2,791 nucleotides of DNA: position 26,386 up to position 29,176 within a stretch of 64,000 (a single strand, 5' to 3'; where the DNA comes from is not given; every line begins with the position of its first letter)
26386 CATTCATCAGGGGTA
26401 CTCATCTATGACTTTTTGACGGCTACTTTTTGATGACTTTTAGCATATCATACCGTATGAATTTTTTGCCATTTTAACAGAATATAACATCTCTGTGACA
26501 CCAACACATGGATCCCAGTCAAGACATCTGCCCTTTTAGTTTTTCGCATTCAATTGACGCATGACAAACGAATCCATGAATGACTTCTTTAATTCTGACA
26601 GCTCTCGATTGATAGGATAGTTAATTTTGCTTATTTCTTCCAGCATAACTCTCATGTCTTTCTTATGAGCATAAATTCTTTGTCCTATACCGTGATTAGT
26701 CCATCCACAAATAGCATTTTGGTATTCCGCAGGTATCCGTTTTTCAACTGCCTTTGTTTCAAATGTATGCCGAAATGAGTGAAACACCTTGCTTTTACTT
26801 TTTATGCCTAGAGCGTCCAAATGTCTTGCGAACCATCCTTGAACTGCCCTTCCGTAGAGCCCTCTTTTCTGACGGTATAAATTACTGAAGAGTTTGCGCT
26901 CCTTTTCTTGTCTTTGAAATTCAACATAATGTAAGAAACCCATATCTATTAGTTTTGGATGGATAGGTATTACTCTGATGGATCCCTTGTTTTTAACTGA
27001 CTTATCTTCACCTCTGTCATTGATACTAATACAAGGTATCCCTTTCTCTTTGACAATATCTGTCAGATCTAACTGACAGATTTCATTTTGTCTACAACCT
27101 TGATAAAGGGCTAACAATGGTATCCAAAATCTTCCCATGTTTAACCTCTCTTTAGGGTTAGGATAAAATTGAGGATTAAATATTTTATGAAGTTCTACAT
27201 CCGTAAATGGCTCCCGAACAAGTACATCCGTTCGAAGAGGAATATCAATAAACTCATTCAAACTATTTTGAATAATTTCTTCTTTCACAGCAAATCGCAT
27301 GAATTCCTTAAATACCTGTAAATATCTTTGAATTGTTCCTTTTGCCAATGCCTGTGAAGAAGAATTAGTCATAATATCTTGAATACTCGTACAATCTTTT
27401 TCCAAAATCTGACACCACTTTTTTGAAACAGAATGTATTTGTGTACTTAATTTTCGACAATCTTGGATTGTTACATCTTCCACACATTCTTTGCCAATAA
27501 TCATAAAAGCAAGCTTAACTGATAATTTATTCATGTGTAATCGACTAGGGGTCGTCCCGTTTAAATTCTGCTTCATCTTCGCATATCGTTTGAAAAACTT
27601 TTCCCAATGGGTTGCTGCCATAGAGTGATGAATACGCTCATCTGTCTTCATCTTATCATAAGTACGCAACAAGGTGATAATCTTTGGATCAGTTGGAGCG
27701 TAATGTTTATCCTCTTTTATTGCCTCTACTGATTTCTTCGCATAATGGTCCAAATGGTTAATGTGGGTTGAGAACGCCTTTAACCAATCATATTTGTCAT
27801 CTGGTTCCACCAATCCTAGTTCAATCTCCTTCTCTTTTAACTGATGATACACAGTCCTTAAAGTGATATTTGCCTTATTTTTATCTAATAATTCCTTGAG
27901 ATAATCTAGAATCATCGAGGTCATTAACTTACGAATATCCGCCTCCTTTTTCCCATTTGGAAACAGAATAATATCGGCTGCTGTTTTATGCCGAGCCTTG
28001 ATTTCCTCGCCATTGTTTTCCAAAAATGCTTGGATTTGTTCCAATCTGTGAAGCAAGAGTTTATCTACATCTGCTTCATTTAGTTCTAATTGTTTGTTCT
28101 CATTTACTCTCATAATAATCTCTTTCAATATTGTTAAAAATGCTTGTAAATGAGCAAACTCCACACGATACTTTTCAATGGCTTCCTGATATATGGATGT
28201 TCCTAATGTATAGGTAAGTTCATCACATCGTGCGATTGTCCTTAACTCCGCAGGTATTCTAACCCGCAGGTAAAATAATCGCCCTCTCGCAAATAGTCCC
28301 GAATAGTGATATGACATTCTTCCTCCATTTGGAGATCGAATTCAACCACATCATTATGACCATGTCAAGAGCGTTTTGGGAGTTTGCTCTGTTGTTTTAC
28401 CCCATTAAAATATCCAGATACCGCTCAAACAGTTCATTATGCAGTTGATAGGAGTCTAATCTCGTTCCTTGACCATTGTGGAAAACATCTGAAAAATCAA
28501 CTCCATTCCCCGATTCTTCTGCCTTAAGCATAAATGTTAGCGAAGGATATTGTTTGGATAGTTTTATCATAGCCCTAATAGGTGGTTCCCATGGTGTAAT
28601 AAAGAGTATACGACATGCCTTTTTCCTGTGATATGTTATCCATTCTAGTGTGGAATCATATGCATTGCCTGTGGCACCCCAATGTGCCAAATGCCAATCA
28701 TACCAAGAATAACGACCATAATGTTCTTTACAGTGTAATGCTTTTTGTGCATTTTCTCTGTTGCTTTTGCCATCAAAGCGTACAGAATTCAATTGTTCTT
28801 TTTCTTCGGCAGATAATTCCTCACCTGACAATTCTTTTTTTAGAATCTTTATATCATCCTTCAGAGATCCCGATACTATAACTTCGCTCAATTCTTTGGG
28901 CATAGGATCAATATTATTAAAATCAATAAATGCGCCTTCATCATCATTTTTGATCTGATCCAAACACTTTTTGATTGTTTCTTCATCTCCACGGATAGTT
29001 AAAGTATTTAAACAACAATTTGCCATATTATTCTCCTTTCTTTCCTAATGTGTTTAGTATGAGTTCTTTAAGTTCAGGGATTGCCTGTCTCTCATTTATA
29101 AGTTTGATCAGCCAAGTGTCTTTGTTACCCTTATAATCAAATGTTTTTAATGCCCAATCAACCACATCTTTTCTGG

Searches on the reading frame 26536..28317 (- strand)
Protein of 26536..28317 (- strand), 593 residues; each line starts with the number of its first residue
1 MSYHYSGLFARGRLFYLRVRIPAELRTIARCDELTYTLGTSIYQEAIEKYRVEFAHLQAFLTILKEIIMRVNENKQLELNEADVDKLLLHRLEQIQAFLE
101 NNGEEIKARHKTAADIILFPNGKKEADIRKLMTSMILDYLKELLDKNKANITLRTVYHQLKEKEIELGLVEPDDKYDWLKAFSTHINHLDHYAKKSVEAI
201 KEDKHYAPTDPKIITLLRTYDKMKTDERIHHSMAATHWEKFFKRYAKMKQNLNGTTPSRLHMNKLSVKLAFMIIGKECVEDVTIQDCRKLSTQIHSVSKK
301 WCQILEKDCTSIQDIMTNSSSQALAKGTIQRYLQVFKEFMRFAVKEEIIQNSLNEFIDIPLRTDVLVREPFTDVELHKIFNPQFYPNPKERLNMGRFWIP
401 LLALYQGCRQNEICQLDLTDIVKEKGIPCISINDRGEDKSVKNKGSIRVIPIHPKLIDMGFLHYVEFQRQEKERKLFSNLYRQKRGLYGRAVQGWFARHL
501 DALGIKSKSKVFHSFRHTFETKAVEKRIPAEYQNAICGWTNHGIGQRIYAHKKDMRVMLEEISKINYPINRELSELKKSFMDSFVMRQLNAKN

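Call 96: search_protein_families(library=pfam, proteins=[window:26536-28317:-], max_evalue=0.01)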
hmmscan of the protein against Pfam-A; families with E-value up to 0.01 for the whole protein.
window:26536-28317:- (593 aa): 2 families
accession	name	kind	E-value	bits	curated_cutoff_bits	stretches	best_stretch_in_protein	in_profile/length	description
PF00589.27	Phage_integrase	-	3.6e-14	53.3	27.1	1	401-554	29-170/172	Phage integrase family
PF20172.3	DUF6538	-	4.5e-10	39.5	27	1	8-60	2-54/60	Domain of unknown function (DUF6538)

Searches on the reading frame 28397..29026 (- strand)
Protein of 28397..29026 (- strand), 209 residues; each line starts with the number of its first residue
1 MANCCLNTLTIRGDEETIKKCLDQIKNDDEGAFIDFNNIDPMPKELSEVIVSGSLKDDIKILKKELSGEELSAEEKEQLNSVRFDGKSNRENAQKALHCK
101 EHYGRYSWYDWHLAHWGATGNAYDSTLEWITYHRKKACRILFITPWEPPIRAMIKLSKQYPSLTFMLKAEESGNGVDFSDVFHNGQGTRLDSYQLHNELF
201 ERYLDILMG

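Call 96: search_protein_families(library=pfam, proteins=[window:28397-29026:-], max_evalue=0.01)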
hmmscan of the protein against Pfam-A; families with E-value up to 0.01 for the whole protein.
window:28397-29026:- (209 aa): 1 family
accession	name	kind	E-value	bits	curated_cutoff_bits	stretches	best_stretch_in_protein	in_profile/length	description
PF18406.6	DUF1281_C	-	4.5e-09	36.5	22.8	1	133-192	9-68/88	Ferredoxin-like domain in Api92-like protein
